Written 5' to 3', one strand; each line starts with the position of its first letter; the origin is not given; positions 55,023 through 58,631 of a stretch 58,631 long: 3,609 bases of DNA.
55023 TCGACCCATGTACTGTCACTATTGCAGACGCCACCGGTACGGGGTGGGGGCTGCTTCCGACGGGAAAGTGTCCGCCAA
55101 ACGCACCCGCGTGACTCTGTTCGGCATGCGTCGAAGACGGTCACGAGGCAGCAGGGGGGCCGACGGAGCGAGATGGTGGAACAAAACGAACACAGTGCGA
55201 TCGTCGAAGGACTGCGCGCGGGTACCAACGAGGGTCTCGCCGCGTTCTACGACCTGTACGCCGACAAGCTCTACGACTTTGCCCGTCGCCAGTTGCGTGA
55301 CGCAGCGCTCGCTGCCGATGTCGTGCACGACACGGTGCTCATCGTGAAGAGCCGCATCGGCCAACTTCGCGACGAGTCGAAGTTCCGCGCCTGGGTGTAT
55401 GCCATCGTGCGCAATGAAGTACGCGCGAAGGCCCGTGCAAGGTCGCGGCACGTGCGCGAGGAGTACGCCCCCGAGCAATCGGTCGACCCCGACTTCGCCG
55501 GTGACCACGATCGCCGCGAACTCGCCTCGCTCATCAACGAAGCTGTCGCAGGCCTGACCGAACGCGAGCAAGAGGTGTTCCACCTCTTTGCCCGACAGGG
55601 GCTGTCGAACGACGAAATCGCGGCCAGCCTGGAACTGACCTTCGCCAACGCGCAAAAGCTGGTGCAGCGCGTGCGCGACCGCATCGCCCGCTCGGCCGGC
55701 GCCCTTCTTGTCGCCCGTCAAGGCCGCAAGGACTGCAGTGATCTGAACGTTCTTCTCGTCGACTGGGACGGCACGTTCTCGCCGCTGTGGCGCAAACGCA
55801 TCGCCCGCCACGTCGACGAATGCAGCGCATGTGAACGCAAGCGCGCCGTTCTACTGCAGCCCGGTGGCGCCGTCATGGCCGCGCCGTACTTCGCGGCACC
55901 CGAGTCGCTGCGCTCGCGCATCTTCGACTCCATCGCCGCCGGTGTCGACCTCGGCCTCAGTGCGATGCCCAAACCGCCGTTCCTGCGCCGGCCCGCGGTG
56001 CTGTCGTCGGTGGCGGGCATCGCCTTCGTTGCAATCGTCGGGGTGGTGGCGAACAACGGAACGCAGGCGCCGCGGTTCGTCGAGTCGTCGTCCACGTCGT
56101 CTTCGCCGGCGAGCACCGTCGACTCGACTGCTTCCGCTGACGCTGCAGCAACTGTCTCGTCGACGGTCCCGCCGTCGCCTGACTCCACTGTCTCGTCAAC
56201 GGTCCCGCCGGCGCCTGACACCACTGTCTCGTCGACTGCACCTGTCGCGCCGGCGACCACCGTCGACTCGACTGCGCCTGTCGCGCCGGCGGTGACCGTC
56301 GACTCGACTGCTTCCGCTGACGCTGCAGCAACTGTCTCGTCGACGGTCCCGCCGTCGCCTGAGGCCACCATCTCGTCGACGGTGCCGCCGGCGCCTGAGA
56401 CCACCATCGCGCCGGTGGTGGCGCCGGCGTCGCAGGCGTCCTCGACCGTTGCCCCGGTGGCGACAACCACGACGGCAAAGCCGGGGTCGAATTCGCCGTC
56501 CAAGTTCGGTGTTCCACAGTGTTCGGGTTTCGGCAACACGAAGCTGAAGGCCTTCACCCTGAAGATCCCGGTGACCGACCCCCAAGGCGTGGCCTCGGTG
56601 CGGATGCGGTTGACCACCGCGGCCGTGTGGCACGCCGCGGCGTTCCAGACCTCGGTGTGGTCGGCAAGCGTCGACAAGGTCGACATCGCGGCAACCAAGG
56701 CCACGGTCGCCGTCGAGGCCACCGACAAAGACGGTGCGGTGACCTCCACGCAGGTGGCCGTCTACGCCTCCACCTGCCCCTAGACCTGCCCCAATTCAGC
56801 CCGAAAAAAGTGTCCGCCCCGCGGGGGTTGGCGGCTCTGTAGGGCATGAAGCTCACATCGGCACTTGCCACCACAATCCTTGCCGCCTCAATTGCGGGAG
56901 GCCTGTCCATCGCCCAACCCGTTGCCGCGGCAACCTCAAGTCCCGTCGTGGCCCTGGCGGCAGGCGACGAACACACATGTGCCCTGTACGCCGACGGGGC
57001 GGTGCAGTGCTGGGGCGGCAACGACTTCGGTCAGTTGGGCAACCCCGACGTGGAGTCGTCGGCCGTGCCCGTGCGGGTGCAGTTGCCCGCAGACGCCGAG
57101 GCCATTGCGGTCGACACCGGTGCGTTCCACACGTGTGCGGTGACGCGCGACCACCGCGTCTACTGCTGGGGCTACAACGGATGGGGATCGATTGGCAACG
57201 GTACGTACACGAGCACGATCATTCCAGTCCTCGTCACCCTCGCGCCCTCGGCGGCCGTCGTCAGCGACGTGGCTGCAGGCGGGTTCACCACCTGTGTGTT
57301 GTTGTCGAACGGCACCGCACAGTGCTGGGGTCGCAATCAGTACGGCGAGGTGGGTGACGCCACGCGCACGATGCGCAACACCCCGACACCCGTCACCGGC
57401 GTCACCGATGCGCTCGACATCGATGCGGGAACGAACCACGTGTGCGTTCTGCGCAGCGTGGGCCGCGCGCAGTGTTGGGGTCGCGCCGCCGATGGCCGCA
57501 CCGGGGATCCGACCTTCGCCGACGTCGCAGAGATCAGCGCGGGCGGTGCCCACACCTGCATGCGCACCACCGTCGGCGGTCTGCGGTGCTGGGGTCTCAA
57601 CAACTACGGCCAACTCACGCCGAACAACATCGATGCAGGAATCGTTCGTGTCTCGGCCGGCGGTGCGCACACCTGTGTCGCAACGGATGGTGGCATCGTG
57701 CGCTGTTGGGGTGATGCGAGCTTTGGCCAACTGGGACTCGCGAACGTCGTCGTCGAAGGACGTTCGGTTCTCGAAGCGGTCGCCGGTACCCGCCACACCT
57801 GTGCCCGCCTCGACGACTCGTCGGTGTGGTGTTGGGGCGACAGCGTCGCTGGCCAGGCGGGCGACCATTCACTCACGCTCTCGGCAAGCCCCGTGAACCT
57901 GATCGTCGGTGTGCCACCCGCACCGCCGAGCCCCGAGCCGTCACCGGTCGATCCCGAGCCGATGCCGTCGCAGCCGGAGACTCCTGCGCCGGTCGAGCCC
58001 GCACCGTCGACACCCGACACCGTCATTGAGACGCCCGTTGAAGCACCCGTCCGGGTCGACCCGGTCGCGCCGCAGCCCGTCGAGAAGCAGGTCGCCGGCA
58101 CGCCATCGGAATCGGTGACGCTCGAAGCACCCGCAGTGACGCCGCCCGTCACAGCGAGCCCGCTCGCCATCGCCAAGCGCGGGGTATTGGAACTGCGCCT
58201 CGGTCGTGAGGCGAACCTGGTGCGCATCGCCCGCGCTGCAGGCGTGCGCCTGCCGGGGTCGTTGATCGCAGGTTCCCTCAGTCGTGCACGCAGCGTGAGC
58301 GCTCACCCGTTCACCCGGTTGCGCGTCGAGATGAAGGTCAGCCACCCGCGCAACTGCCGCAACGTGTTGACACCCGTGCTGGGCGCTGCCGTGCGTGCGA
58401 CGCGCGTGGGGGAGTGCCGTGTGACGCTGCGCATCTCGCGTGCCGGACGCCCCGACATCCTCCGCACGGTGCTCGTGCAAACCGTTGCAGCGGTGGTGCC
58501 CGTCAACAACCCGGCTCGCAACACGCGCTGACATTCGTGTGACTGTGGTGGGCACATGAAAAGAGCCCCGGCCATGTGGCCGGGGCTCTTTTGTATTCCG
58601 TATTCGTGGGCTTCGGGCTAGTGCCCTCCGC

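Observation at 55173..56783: One polypeptide combining an ECF sigma factor, a ZAS-type anti-sigma zinc motif, a TM helix and an extracytoplasmic domain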

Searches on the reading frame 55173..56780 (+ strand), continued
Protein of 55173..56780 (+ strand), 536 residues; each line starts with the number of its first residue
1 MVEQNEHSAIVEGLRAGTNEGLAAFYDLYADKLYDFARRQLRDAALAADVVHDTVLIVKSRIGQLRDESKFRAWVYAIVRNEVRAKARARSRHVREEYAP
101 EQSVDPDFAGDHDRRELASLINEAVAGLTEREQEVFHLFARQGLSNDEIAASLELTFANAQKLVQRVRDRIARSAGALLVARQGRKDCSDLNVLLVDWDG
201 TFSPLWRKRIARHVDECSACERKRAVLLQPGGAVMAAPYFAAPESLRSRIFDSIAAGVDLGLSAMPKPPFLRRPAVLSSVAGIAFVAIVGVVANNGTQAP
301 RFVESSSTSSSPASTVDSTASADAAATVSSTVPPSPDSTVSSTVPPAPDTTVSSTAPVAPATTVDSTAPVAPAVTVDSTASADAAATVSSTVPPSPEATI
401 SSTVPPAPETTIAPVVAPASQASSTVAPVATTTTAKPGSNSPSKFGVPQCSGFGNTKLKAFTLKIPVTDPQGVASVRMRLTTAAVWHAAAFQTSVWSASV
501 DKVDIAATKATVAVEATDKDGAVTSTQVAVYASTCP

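Call 30: find_encoding_contigs(protein=P0093, flank=6000, max_places=2)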
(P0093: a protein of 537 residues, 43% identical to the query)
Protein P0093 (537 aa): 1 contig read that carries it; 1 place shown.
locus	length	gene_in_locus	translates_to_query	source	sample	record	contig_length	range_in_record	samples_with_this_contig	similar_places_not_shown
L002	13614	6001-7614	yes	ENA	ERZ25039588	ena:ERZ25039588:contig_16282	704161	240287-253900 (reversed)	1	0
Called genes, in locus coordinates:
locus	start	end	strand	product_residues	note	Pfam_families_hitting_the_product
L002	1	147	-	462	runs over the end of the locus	PF00083:Sugar_tr, PF05977:MFS_3 (weak), PF06609:TRI12 (weak), PF07690:MFS_1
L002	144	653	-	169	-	PF04909:Amidohydro_2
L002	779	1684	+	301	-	-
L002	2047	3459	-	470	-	PF01551:Peptidase_M23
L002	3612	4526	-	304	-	PF18075:FtsX_ECD, PF02687:FtsX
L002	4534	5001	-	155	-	PF00005:ABC_tran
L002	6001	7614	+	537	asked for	PF07638:Sigma70_ECF (weak), PF04542:Sigma70_r2, PF00635:Motile_Sperm (weak), PF19190:BACON_2 (weak), PF22076:Cep192_D6 (weak), PF22544:HYDIN_VesB_CFA65-like_Ig (weak)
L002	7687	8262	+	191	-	PF04203:Sortase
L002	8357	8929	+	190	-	-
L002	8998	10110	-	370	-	PF03462:PCRF, PF00472:RF-1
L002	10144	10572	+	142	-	PF11969:DcpS_C, PF01230:HIT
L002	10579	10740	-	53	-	PF17227:DUF5302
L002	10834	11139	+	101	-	PF04237:YjbR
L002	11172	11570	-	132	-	PF13400:Tad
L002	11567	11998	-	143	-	-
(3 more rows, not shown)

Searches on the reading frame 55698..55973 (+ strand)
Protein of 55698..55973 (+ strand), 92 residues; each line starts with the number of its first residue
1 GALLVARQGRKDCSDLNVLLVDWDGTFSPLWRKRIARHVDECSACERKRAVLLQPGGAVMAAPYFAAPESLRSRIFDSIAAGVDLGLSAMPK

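Call 43: search_solved_structures(query=A2, max_evalue=10, show_alignments=4)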
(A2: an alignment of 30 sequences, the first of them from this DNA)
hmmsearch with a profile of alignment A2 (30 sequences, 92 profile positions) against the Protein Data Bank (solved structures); distinct sequences matched with E-value up to 10: 1.
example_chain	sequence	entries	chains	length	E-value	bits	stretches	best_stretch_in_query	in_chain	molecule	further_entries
5wuq_C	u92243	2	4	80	0.00087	22.5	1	26-84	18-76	Anti-sigma-W factor RsiW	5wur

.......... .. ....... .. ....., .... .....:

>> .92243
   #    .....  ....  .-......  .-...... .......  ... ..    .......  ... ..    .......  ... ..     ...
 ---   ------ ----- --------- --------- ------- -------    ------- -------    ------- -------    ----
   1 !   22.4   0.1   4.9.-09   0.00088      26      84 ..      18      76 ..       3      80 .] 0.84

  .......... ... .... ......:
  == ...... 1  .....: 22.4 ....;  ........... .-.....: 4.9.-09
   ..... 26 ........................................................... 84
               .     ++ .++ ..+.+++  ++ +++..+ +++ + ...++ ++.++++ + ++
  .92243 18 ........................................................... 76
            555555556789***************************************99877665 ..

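Call 72: search_protein_families(library=pfam, alignment_id=A2, max_evalue=10)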
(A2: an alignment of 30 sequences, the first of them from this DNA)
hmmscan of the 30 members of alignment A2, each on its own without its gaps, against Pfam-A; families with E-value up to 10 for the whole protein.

A. member 1, seq(92 aa): 1 family
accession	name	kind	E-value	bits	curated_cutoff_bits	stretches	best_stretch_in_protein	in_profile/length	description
PF00320.33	GATA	-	0.076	13.1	26.8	1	26-45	7-26/36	GATA zinc finger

B. families by the number of members that match (of 30 scanned): 10 families
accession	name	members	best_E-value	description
PF13490.11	zf-HC2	12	0.00057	Putative zinc-finger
PF17921.7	Integrase_H2C2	8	0.016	Integrase zinc binding domain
PF25086.1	DUF7803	1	0.044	Domain of unknown function (DUF7803)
PF00320.33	GATA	1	0.076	GATA zinc finger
PF11442.13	DUF2826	1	0.081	Protein of unknown function (DUF2826)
PF10588.14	NADH-G_4Fe-4S_3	1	0.084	NADH-ubiquinone oxidoreductase-G iron-sulfur binding region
PF08209.17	Sgf11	1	0.086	Sgf11 (transcriptional regulation protein)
PF24382.1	DUF7538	1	0.17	Family of unknown function (DUF7538)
PF06420.17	Mgm101p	1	0.29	Mitochondrial genome maintenance MGM101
PF19338.4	NTF3_N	1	0.38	Neutrophin-3 N-terminus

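Call 73: search_protein_families(library=ncbifam, alignment_id=A2, max_evalue=10)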
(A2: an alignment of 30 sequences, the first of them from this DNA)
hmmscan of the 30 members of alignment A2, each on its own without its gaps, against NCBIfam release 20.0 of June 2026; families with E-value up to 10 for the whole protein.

A. member 1, seq(92 aa): 2 families
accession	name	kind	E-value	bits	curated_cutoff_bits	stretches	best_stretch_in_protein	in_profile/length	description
TIGR03988.1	antisig_RsrA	equivalog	4.8e-06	26.6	62.5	1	21-80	11-71/77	mycothiol system anti-sigma-R factor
NF052375.1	antisigma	equivalog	0.051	13.6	100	1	29-82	12-65/217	anti-sigma factor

B. families by the number of members that match (of 30 scanned): 4 families
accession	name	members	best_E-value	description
TIGR03988.1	antisig_RsrA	30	4.2e-07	mycothiol system anti-sigma-R factor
NF052375.1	antisigma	25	3.5e-08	anti-sigma factor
NF045944.1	ResRegRpaBCyano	1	0.16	response regulator transcription factor RpaB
TIGR04564.1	Synergist_CTERM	1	6.1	Synerg-CTERM sorting domain-containing protein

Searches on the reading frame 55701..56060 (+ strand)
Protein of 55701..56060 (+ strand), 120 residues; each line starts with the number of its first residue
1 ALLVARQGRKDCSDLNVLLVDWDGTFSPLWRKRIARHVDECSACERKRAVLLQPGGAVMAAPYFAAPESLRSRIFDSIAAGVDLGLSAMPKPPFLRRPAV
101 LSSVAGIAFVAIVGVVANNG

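Call 24: search_protein_families(library=pfam, proteins=[window:55701-56060:+], max_evalue=10)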
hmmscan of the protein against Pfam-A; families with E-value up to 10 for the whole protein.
seq(120 aa): 1 family
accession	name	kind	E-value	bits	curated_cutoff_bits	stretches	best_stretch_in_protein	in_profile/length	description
PF00320.33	GATA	-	0.12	12.4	26.8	1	25-44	7-26/36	GATA zinc finger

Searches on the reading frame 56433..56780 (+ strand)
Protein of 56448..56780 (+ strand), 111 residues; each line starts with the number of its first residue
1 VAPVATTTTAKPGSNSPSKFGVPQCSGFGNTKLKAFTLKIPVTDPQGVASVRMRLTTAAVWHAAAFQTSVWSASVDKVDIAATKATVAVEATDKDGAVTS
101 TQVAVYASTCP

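Call 24: search_protein_families(library=pfam, proteins=[window:56448-56780:+], max_evalue=10)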
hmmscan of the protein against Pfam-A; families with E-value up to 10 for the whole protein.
seq(111 aa): 0 families

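Call 56: predict_structure(alignment_id=A3)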
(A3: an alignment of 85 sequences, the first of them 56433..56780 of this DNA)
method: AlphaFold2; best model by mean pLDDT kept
length: 116 residues; sequences in the alignment: 85
mean_pLDDT: 86.1   pTM: 0.77
mean pLDDT of the five models: 86.1, 86.1, 84.7, 82.1, 80.2
residues with pLDDT >= 90: 77; 70-90: 19; 50-70: 12; < 50: 8
segments of 3 or more residues with pLDDT < 50: 1-8
pLDDT, mean of each block of 10 residues (from residue 1): 47 62 90 91 95 95 95 95 88 95 93 89
secondary structure, 60 per line:
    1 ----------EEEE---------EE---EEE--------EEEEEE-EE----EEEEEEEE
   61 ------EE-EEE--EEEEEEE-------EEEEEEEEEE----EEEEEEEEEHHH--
elements in order: E11-14 E29-31 E40-45 E53-60 E70-72 E75-81 E89-98 E103-111

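Call 60: fold_search(model_id=the predicted structure, library=pdb)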
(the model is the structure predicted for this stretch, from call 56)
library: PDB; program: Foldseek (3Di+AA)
matches with E <= 10: 1272; with E <= 0.001: 0
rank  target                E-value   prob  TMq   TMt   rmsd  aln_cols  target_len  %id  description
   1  5iib_B                7.8e-03  1.00  0.46  0.48   5.5       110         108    6  Crystal structure of red abalone egg VERL repeat 3 in complex with sperm lysin at 1.64 A resolution (crystal form II) (released 2017-06-14)
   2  9ll4_A                1.1e-02  0.99  0.41  0.45   9.2       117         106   12  Crystal structure of the Helicobacter pylori copper resistance determinant CrdA in complex with silver ions in space g (released 2025-11-19)
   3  8dek_B                1.4e-02  1.00  0.58  0.17   3.2        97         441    9  The structure of the glycopeptidase catalytic domain including the linker of Amuc_1438 (released 2022-08-31)
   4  9ll2_A                1.6e-02  1.00  0.43  0.45   4.5        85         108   13  Crystal structure of the Helicobacter pylori copper resistance determinant CrdA in the apo form (released 2025-11-19)
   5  3ft1_A                1.7e-02  0.99  0.40  0.45   6.0        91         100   16  Crystal structure of pollen allergen Phl p 3 (released 2010-01-12)
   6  2a9a_B                1.7e-02  0.96  0.37  0.14  12.8       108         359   15  Crystal structure of recombinant chicken sulfite oxidase with the bound product, sulfate, at the active site (released 2005-08-02)
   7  2blf_A                1.8e-02  1.00  0.48  0.16   2.1        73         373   15  Sulfite dehydrogenase from Starkeya Novella (released 2005-04-28)
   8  3tp4_B                1.8e-02  1.00  0.45  0.13   3.4        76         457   20  Crystal Structure of engineered protein at the resolution 1.98A, Northeast Structural Genomics Consortium Target OR128 (released 2011-10-05)
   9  2jnz_MODEL_1_A        1.8e-02  0.99  0.42  0.45   5.9        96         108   17  Solution structure of phl p 3, a major allergen from timothy grass pollen (released 2008-03-04)
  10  2c9x_A                1.9e-02  1.00  0.45  0.15   2.8        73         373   15  Sulfite dehydrogenase from Starkeya Novella Y236F mutant (released 2006-08-16)
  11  3ft1_C                2.0e-02  0.99  0.41  0.47   5.1        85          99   18  Crystal structure of pollen allergen Phl p 3 (released 2010-01-12)
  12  2bvt_A                2.1e-02  1.00  0.43  0.13   2.6        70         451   20  The structure of a modular endo-beta-1,4-mannanase from Cellulomonas fimi explains the product specificity of glycosid (released 2005-09-26)
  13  2ca3_A                2.4e-02  1.00  0.45  0.15   2.7        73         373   15  Sulfite dehydrogenase from Starkeya Novella r55m mutant (released 2007-02-20)
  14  3hbq                  2.7e-02  0.97  0.41  0.15  12.3       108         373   15  Structure of recombinant Chicken Liver Sulfite Oxidase mutant Cys 185 Ala (released 2010-04-14)
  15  2ca4_A                2.8e-02  1.00  0.47  0.16   2.1        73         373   15  Sulfite dehydrogenase from Starkeya Novella mutant (released 2007-02-20)
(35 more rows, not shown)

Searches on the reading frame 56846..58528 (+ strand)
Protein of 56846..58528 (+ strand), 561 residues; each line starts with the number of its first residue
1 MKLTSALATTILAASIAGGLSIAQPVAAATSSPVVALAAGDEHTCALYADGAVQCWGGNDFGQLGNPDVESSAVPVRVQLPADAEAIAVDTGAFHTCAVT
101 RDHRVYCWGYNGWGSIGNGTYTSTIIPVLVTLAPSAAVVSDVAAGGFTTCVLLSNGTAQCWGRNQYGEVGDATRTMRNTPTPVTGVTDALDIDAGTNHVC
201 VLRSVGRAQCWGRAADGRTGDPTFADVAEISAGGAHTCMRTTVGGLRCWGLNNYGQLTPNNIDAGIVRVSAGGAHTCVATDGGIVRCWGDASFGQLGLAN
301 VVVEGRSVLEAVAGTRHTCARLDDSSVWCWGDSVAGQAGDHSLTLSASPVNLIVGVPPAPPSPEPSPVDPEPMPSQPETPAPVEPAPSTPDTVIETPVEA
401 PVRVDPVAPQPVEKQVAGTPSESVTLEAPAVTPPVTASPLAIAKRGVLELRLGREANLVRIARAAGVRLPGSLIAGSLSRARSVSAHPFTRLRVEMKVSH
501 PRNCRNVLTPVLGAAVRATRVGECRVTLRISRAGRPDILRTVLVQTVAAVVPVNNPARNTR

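Call 24: search_protein_families(library=pfam, proteins=[window:56846-58528:+], max_evalue=10)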
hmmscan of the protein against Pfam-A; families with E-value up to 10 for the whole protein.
window:56846-58528:+ (561 aa): 8 families
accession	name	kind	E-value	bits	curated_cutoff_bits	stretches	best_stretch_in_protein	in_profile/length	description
PF25390.1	WD40_RLD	-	1e-58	199.8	150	2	31-221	88-332/363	RCC1-like domain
PF13540.12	RCC1_2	-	6.9e-58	191.6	22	7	34-63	1-30/30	Regulator of chromosome condensation (RCC1) repeat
PF00415.24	RCC1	-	8e-32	110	21.7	5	50-99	1-50/50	Regulator of chromosome condensation (RCC1) repeat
PF25384.1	Alsin_RLD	-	4e-09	36.7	100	3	31-71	274-313/405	Alsin RCC1-like domain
PF07392.17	P19Arf_N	-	0.022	15.7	25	1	525-551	3-29/51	Cyclin-dependent kinase inhibitor 2a p19Arf N-terminus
PF20082.4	DUF6476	-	0.048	14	24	1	71-108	40-77/91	Family of unknown function (DUF6476)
PF24644.1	DUF7638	-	0.24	11.9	27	1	46-66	32-52/106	Domain of unknown function (DUF7638)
PF13938.11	DUF4213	-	0.5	11.1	23.5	0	302-325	8-30/75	Putative heavy-metal chelation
